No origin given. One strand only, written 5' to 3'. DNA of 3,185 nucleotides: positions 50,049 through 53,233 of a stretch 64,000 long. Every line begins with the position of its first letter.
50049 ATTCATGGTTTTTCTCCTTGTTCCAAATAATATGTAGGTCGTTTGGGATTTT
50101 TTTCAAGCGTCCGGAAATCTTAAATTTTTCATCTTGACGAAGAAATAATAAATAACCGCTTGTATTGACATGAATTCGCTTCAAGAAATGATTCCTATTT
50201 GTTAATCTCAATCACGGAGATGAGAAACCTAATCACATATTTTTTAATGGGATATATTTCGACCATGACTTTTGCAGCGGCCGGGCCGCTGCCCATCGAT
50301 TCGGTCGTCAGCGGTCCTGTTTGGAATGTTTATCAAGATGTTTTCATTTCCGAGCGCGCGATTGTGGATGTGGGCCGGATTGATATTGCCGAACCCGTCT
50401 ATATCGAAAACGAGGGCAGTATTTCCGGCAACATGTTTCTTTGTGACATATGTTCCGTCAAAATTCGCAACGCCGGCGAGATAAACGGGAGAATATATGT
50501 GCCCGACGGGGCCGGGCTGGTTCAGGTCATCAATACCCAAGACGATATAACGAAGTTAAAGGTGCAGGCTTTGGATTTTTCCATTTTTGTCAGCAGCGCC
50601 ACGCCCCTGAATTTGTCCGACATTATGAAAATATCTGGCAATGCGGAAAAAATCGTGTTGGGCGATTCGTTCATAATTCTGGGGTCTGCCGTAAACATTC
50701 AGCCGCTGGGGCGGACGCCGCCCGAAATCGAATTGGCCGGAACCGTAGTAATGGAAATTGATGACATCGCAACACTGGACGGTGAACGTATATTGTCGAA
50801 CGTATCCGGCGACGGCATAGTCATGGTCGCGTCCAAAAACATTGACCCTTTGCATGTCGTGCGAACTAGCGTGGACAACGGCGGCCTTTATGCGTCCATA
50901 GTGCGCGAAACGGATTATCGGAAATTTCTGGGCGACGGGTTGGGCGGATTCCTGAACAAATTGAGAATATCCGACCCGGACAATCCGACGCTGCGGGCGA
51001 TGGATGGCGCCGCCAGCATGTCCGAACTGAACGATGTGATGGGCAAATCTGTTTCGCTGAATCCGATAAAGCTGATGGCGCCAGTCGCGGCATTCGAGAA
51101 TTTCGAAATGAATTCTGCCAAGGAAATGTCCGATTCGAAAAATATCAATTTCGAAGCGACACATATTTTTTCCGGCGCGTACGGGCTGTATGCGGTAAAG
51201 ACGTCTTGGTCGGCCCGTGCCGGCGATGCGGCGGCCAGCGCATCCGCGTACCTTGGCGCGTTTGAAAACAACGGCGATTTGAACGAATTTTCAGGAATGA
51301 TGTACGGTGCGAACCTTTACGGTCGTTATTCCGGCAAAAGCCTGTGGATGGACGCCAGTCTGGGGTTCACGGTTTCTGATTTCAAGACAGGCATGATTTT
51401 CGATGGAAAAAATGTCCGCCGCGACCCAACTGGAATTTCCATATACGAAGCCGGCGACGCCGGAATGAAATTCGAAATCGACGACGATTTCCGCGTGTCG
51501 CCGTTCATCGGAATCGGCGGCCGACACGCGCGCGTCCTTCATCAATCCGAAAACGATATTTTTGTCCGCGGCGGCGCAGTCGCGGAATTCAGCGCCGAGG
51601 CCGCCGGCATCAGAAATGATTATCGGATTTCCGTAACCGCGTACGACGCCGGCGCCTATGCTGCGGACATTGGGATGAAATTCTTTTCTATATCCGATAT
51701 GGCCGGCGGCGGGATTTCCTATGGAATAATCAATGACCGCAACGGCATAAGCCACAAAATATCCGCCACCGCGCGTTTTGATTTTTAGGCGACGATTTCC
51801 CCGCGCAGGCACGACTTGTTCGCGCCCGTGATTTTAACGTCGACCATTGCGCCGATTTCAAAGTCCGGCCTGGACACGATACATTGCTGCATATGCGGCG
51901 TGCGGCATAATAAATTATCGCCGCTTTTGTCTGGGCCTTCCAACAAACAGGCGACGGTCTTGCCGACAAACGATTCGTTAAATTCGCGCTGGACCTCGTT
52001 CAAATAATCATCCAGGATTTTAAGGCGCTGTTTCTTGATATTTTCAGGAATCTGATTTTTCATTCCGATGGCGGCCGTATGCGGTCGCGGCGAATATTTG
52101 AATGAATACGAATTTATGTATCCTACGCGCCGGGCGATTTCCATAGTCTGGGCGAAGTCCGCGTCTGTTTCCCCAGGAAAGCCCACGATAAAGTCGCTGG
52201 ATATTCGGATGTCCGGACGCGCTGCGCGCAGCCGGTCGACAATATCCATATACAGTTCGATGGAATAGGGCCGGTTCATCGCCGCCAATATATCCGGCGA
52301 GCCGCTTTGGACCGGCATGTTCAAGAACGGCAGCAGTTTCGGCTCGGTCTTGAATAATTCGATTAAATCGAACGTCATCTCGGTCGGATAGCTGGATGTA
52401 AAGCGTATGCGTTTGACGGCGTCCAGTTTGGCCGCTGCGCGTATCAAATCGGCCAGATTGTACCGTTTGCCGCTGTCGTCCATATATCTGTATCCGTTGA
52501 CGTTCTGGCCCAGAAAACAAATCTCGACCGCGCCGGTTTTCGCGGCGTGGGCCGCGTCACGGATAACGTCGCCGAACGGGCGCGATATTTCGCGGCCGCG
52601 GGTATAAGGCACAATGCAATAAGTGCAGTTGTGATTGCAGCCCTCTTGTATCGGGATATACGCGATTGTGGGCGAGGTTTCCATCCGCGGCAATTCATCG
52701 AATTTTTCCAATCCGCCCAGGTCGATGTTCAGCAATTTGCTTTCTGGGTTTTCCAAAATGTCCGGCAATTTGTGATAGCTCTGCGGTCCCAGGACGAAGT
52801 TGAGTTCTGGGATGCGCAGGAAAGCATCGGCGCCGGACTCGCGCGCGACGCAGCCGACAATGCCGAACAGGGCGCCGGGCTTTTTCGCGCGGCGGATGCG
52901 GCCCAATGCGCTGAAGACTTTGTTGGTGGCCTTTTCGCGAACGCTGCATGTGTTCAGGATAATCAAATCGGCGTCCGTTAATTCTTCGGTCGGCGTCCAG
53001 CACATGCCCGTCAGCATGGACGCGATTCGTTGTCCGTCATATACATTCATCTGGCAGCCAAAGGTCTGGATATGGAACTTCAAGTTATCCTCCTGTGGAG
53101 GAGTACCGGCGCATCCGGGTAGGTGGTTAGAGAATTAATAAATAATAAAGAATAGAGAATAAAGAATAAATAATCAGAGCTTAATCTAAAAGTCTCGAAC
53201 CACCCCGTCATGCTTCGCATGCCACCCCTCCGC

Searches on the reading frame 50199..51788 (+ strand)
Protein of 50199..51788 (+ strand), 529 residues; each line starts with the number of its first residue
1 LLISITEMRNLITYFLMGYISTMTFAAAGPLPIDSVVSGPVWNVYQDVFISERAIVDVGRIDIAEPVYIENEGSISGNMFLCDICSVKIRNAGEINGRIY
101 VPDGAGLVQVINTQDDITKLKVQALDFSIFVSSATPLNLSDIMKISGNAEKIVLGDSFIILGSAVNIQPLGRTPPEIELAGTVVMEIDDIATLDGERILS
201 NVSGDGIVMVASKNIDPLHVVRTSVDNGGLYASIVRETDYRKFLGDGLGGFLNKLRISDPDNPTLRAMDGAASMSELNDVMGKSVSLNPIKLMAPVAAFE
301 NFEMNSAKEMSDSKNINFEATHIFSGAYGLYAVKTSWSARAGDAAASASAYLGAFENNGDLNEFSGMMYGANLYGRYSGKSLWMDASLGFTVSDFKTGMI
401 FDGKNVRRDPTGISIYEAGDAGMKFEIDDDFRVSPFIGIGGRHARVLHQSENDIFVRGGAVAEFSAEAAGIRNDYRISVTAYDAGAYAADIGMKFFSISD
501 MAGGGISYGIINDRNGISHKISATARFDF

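Call 10: search_protein_families(library=pfam, proteins=[window:50199-51788:+], max_evalue=0.01)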
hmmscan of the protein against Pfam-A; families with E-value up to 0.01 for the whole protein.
window:50199-51788:+ (529 aa): 1 family
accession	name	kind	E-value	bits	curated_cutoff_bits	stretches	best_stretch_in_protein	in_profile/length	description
PF03797.25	Autotransporter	-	2.2e-05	24.8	26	1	354-453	55-156/255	Autotransporter beta-domain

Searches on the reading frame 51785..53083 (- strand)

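Call 66: search_protein_families(library=pfam, proteins=[window:51785-53083:-], max_evalue=0.001)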
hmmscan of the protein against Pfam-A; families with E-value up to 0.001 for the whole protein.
window:51785-53083:- (432 aa): 3 families
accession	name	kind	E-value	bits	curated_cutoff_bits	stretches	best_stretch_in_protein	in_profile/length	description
PF04055.27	Radical_SAM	-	2.9e-27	96.3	29.5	1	143-315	1-164/166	Radical SAM superfamily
PF00919.26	UPF0004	-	6.1e-26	90.7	27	1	2-99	1-98/98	Uncharacterized protein family UPF0004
PF01938.26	TRAM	-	5e-05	23.5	21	1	371-431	2-61/61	TRAM domain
